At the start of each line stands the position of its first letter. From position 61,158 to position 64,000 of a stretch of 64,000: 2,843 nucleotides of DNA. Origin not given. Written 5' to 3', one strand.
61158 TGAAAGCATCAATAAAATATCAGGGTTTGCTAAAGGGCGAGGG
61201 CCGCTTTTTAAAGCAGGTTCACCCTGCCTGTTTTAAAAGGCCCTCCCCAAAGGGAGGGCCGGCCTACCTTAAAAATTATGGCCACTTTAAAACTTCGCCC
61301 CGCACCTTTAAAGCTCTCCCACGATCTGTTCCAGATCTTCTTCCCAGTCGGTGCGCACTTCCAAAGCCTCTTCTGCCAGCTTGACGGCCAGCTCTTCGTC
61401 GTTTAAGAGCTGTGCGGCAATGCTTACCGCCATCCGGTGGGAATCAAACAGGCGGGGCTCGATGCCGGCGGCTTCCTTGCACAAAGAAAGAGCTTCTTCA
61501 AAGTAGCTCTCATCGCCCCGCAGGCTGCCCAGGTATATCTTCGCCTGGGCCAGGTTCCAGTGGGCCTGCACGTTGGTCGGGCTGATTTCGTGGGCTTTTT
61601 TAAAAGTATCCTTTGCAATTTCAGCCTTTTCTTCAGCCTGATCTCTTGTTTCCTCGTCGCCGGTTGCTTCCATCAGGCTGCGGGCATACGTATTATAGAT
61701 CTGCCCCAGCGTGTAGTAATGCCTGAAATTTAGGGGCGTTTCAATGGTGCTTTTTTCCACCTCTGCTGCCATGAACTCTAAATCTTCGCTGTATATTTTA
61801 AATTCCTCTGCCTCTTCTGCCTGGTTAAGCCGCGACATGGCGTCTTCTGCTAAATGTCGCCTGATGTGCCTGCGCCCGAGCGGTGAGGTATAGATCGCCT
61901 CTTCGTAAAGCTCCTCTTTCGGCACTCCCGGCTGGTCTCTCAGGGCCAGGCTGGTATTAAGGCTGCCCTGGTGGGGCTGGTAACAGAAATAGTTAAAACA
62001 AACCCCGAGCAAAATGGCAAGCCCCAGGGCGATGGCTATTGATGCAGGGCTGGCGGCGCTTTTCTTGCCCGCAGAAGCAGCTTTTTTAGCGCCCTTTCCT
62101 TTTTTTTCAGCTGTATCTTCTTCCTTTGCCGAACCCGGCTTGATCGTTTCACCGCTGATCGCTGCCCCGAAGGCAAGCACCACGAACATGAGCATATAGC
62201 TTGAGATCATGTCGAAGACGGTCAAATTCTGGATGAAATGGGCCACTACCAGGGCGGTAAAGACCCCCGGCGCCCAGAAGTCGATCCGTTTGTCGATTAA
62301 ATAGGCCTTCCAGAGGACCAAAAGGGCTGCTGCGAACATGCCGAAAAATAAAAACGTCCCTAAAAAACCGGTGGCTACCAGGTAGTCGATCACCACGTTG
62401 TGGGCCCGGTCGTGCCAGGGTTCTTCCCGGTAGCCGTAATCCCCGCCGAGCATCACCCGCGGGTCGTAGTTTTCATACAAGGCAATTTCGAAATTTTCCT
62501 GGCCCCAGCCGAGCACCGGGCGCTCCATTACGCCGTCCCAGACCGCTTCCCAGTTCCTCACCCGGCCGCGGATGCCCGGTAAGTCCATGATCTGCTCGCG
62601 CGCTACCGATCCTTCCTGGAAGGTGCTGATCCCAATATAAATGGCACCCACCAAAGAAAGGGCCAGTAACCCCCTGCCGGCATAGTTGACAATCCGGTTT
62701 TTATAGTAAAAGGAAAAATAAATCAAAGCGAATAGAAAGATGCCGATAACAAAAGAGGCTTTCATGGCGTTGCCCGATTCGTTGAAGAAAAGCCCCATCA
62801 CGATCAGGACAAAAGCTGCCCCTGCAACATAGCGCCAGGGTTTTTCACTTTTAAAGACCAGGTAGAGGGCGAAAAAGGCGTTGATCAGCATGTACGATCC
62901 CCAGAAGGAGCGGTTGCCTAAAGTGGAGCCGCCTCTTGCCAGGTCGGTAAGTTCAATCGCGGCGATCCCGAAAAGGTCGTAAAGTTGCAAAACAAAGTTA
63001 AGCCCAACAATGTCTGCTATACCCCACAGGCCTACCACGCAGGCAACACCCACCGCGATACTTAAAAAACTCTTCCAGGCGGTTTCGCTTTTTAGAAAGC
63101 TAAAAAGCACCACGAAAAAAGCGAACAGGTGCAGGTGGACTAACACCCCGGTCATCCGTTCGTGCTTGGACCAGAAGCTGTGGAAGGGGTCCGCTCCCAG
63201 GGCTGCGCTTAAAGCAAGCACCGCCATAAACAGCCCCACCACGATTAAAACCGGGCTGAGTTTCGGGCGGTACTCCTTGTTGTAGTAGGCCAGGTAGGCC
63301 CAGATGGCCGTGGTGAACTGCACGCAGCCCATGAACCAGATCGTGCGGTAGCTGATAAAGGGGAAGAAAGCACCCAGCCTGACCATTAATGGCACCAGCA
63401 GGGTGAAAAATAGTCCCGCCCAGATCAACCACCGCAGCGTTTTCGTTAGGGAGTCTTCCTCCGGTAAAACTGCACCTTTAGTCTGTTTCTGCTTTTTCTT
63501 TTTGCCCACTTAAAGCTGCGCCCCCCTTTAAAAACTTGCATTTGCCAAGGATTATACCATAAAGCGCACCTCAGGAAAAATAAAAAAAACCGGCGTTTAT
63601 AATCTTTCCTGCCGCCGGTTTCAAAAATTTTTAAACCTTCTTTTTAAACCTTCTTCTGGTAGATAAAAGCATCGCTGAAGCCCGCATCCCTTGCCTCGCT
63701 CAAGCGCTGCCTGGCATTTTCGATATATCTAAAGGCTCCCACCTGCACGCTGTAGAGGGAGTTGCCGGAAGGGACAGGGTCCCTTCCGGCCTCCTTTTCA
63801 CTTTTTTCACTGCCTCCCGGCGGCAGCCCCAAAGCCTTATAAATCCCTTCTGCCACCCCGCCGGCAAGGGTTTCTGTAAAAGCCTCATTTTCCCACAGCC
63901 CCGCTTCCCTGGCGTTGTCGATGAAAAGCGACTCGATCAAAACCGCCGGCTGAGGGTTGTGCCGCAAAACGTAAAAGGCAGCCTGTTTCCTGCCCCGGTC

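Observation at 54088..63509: Phosphonate biosynthesis operon coupled to three LicD transferases and a Wzy-like/TPR protein: predicted phosphonate decoration of a cell-wall glycopolymer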

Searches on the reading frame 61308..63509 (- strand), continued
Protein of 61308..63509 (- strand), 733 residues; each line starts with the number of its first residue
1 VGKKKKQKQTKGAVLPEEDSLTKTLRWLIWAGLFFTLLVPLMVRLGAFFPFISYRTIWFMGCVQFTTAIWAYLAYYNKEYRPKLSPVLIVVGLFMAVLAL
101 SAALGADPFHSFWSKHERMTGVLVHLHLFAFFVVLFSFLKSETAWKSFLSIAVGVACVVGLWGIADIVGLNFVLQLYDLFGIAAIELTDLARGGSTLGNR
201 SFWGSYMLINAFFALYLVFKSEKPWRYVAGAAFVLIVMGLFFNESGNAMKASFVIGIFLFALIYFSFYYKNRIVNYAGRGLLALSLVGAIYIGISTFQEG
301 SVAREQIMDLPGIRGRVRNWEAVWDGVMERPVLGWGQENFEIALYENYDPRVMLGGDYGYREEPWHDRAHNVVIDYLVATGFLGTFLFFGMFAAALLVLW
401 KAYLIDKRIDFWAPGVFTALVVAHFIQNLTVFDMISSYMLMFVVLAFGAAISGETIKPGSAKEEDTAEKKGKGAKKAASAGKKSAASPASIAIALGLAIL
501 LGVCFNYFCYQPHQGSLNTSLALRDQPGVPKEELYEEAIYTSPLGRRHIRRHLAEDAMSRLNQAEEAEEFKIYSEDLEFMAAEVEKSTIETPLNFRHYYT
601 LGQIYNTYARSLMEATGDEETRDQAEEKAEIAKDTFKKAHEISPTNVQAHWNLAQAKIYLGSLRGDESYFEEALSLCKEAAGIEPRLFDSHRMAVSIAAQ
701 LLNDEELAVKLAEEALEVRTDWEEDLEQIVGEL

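Call 77: predict_structure(alignment_id=A4)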
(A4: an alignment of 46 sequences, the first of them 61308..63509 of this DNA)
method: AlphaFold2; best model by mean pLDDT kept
length: 733 residues; sequences in the alignment: 46
mean_pLDDT: 91.4   pTM: 0.91
mean pLDDT of the five models: 91.4, 91.0, 90.7, 90.6, 90.3
residues with pLDDT >= 90: 594; 70-90: 80; 50-70: 39; < 50: 20
segments of 3 or more residues with pLDDT < 50: 1-3, 9-14, 193-195, 460-466
pLDDT, mean of each block of 10 residues (from residue 1): 50 63 96 97 90 93 98 94 96 98 94 86 96 97 96 97 92 94 84 55 93 98 97 97 90 97 97 97 95 91 92 89 94 95 95 90 86 95 97 98 95 98 93 89 98 69 49 57 73 97 97 96 90 96 92 96 94 97 97 96 98 89 97 99 98 98 98 99 97 98 97 97 95 65
secondary structure, 60 per line:
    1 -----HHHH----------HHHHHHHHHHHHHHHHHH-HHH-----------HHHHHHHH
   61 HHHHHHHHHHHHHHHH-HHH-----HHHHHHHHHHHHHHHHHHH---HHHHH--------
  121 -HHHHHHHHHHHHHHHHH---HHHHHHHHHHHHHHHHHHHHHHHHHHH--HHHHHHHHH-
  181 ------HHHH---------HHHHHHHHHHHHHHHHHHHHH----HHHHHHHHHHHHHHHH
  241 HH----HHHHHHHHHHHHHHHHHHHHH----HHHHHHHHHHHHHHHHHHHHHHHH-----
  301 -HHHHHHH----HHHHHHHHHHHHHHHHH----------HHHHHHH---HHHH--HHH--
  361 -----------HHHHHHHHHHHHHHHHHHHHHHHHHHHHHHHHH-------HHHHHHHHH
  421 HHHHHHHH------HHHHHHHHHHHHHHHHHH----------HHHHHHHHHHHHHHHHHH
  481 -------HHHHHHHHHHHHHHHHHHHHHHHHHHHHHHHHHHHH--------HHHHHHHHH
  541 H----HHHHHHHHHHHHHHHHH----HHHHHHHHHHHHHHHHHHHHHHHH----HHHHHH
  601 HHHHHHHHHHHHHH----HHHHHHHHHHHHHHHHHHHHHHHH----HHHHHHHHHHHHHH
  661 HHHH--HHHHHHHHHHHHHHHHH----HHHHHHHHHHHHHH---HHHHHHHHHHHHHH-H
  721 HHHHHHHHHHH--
elements in order (helices of 4 or more, strands of 3 or more residues): H6-9 H20-37 H53-76 H86-104 H108-112 H122-138 H142-168 H171-179 H187-190 H200-220 H225-242 H247-267 H272-295 H302-308 H313-329 H340-346 H350-353 H372-404 H412-428 H435-452 H463-480 H488-523 H532-541 H546-562 H567-590 H595-614 H619-642 H647-664 H667-683 H688-701 H705-718 H720-731

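Call 81: fold_search(model_id=the predicted structure, library=pdb)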
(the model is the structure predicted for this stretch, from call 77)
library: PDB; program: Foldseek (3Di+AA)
matches with E <= 10: 1100; with E <= 0.001: 3
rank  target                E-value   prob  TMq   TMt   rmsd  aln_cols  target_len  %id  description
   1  7tpg_B                4.7e-05  1.00  0.35  0.58   8.1       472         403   15  Single-Particle Cryo-EM Structure of the WaaL O-antigen ligase in its ligand bound state (released 2022-04-06)
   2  6eou                  5.6e-04  1.00  0.12  0.22  16.8       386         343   16  O-GlcNAc transferase TPR domain with the intellectual disability associated mutation L254F (released 2018-05-09)
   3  8a3t_F                7.4e-04  0.99  0.16  0.21  26.4       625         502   11  S. cerevisiae APC/C-Cdh1 complex (released 2022-08-31)
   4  6bq1_B                1.3e-03  0.95  0.14  0.14  32.9       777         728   11  Human PI4KIIIa lipid kinase complex (released 2017-12-13)
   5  5dse_C                1.3e-03  0.99  0.17  0.17  28.5       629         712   14  Crystal Structure of the TTC7B/Hyccin Complex (released 2015-12-02)
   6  5udk_A                1.5e-03  1.00  0.22  0.33  19.9       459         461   15  IFIT1 monomeric mutant (L457E/L464E) with PPP-AAAA (released 2017-03-01)
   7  1w3b_A                1.9e-03  1.00  0.14  0.23  20.1       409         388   16  The superhelical TPR domain of O-linked GlcNAc transferase reveals structural similarities to importin alpha. (released 2004-09-09)
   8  6c6k_A                1.9e-03  1.00  0.17  0.26  25.5       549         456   15  Structural basis for preferential recognition of cap 0 RNA by a human IFIT1-IFIT3 protein complex (released 2018-04-04)
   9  5dse_A                3.3e-03  1.00  0.18  0.23  23.0       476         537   14  Crystal Structure of the TTC7B/Hyccin Complex (released 2015-12-02)
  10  5udi_A                3.7e-03  1.00  0.19  0.29  18.1       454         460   14  IFIT1 monomeric mutant (L457E/L464E) with m7Gppp-AAAA (syn and anti conformations of cap) (released 2017-03-01)
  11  7yeh_A                3.7e-03  0.96  0.15  0.12  28.0       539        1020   15  Cryo-EM structure of human OGT-OGA complex (released 2023-07-12)
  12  9qhc_B                3.8e-03  1.00  0.16  0.32  10.9       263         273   16  Crystal structure of 8-repeat CTPR protein with eliminated coordination sites (released 2025-10-22)
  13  6c6k_B                4.2e-03  1.00  0.22  0.33  20.3       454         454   15  Structural basis for preferential recognition of cap 0 RNA by a human IFIT1-IFIT3 protein complex (released 2018-04-04)
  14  8chy                  4.7e-03  1.00  0.16  0.31  11.8       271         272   15  Crystal structure of an 8-repeat consensus TPR superhelix with Zinc. (released 2024-02-21)
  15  5l9u_F                4.9e-03  1.00  0.19  0.28  26.8       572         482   12  Model of human Anaphase-promoting complex/Cyclosome (APC/C-CDH1) with a cross linked Ubiquitin variant-substrate-UBE2C (released 2016-09-14)
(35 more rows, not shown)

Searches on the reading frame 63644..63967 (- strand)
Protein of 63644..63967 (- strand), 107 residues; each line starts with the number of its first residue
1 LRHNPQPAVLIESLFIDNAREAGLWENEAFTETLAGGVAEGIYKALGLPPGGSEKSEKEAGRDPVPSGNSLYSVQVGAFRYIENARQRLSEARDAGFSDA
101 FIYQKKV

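Call 12: search_protein_families(library=pfam, proteins=[window:63644-63967:-], max_evalue=0.001)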
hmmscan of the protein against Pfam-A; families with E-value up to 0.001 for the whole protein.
window:63644-63967:- (107 aa): 2 families
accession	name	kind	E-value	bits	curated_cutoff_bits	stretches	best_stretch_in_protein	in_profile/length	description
PF05036.18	SPOR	-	1.9e-05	25.3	21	1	69-101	2-34/76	SPOR domain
PF01520.23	Amidase_3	-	0.00012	22.6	27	1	2-42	132-172/174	N-acetylmuramoyl-L-alanine amidase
